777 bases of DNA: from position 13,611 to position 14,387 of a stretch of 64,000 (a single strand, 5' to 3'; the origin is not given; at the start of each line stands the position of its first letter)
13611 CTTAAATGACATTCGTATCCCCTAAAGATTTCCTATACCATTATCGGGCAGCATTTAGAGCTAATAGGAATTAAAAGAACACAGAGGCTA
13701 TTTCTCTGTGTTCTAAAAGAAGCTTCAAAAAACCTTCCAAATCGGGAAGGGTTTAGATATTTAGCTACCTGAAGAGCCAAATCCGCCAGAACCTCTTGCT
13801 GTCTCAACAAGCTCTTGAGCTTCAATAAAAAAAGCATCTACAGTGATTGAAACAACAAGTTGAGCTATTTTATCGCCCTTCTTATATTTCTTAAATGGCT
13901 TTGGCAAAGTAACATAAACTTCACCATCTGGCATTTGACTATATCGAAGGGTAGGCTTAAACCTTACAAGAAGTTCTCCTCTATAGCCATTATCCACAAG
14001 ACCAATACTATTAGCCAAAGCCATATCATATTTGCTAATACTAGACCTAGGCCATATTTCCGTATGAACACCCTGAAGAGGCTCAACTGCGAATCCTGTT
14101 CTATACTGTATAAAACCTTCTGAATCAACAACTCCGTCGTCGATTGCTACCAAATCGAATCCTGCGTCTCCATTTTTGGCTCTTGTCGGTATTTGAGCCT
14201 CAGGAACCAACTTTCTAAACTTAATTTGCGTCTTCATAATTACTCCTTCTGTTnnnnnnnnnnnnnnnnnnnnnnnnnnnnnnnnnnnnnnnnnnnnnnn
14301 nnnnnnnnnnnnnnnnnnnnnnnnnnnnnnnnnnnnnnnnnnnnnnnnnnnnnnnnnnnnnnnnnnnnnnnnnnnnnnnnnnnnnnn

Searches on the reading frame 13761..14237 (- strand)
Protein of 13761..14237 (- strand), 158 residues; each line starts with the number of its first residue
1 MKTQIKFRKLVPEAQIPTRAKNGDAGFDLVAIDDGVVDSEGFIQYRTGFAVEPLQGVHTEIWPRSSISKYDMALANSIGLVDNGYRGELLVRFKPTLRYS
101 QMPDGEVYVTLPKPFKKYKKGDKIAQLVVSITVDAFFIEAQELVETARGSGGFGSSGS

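Call 46: search_protein_families(library=pfam, proteins=[window:13761-14237:-], max_evalue=0.001)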
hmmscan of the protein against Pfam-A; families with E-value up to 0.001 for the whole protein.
window:13761-14237:- (158 aa): 1 family
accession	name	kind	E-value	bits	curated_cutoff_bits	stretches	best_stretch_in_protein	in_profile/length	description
PF00692.24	dUTPase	-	2.7e-16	59.9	22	2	13-91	2-78/129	dUTPase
